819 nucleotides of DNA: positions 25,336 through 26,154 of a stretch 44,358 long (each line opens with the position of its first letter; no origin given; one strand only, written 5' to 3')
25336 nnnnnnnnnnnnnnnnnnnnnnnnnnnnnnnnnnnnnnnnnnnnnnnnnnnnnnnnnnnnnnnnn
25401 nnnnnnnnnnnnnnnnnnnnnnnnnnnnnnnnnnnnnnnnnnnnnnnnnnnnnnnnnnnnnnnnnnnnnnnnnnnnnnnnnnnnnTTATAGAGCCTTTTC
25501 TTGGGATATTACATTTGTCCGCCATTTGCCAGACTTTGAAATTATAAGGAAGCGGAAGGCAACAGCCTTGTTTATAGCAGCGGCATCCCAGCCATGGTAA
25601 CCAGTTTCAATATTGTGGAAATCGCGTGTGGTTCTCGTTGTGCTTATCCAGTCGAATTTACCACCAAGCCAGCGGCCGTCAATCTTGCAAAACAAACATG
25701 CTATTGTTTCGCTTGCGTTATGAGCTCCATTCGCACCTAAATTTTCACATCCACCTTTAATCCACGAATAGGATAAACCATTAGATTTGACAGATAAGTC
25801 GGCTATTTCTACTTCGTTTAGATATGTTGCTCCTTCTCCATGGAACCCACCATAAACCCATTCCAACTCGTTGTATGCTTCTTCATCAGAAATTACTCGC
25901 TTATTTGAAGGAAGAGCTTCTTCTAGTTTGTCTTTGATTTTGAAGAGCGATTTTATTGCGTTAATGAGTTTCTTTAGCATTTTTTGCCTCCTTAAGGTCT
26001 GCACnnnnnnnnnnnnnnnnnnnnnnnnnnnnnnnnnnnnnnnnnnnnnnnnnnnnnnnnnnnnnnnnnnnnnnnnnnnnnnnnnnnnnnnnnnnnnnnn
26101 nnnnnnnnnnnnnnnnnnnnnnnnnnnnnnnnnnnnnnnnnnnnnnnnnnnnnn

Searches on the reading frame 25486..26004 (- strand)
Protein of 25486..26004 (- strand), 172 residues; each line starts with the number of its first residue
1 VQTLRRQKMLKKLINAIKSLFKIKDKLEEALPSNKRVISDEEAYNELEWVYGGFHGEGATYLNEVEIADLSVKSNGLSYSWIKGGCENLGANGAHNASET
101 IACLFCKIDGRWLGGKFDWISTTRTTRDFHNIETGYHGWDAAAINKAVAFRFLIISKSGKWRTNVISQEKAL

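Call 11: search_protein_families(library=pfam, proteins=[window:25486-26004:-], max_evalue=0.01)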
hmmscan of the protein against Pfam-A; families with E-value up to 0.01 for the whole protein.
window:25486-26004:- (172 aa): 0 families

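Call 12: search_protein_families(library=phrogs, proteins=[window:25486-26004:-], max_evalue=0.01)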
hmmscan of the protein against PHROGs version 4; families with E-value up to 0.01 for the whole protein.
window:25486-26004:- (172 aa): 0 families

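Call 41: find_homologous_proteins(query=window:25486-25980:-, max_evalue=0.001)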
Query window:25486-25980:- (164 aa): 43 proteins with E <= 0.001 among 77 candidates.
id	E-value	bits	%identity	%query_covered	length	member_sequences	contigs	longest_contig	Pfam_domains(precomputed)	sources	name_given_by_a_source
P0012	1.8e-105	368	99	100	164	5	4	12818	-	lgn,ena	-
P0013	2.4e-59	218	65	87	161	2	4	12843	-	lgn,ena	-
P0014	6.0e-58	213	63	90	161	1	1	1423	-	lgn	-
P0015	5.2e-56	207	60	99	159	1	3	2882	-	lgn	-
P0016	1.1e-53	199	59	99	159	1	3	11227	-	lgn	-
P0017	1.4e-53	199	58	96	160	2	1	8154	-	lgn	-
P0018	2.5e-53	198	55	98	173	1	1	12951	-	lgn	-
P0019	4.9e-53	197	57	96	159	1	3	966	-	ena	-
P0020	8.1e-53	196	65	78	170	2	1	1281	-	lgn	-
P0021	9.2e-49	183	54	98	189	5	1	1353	-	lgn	-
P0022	3.7e-48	181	56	88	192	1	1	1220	-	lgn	-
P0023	3.7e-47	178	57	88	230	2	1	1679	-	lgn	-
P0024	9.4e-47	177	58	84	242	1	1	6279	-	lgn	-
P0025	1.5e-46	176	53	98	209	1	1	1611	-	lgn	-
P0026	1.0e-43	167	53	98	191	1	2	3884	-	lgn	-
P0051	5.6e-19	86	40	73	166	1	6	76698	-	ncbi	-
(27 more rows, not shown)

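Call 42: find_encoding_contigs(protein=P0013, flank=4000, max_places=10)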
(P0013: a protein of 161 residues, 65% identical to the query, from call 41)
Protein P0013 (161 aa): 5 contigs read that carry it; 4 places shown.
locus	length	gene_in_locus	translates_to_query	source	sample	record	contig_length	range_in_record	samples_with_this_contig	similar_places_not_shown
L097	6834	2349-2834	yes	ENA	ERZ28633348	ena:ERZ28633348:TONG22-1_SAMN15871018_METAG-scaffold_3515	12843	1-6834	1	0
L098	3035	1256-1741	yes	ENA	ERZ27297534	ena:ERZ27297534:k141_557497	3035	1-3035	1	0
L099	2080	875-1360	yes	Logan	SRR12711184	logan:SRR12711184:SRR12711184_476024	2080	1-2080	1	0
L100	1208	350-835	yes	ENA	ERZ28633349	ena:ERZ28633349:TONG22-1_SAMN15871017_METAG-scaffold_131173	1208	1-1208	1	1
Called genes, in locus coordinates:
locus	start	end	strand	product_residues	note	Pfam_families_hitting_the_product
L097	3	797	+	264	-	?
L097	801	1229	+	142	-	-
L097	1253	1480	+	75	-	-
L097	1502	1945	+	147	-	-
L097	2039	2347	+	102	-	-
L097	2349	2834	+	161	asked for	-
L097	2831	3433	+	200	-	-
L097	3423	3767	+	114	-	-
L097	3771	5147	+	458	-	-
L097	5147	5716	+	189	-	-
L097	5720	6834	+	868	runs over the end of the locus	-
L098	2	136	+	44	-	?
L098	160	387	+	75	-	-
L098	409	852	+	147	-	-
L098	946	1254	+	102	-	-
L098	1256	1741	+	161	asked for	-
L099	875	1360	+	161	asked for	-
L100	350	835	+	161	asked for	-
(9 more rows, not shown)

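Call 43: find_encoding_contigs(protein=P0016, flank=4000, max_places=10)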
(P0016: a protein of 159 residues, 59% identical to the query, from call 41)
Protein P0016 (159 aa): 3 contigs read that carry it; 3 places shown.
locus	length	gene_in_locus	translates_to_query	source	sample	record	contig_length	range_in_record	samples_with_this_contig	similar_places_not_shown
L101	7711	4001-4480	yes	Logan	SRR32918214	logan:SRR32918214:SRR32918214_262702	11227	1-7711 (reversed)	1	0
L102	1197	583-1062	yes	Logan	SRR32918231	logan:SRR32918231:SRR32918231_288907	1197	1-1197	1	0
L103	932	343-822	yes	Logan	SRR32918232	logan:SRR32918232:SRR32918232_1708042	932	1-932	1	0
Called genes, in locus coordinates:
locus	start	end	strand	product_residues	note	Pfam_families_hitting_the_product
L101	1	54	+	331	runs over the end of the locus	-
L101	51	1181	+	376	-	-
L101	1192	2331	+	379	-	-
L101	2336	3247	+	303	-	-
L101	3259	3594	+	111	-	-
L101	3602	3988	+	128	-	-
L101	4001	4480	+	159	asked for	-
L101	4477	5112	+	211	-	-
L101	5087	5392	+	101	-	-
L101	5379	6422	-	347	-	PF00589:Phage_integrase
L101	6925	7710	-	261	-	?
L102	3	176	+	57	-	?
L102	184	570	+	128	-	-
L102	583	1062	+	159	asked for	-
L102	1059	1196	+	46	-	?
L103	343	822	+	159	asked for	-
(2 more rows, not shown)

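Call 47: search_protein_families(library=padloc, proteins=[window:25486-25980:-], max_evalue=0.1)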
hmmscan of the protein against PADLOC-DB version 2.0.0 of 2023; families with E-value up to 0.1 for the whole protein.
window:25486-25980:- (164 aa): 0 families

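Call 48: search_protein_families(library=ncbifam, proteins=[window:25486-25980:-], max_evalue=0.1)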
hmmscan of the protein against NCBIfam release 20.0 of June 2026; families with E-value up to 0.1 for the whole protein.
window:25486-25980:- (164 aa): 0 families

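Call 59: find_encoding_contigs(protein=P0051, flank=5000, max_places=10)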
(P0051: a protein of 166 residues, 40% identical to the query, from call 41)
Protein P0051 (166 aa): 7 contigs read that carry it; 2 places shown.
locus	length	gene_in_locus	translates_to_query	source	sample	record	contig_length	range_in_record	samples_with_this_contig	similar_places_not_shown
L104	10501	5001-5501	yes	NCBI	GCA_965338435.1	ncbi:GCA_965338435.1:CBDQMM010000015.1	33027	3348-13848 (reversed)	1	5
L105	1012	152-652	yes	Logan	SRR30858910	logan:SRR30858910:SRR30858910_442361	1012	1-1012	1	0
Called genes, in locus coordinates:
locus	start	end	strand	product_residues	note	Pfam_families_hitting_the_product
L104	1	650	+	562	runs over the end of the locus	PF00501:AMP-binding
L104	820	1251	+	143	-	-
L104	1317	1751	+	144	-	-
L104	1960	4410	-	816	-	PF03477:ATP-cone, PF13597:NRDD, PF00085:Thioredoxin (weak), PF00462:Glutaredoxin (weak)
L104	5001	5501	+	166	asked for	-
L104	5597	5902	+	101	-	PF03692:CxxCxxCC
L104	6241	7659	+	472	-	-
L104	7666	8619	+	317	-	PF01040:UbiA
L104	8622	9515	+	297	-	PF00152:tRNA-synt_2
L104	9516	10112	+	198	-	PF00929:RNase_T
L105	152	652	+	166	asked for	-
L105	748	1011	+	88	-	?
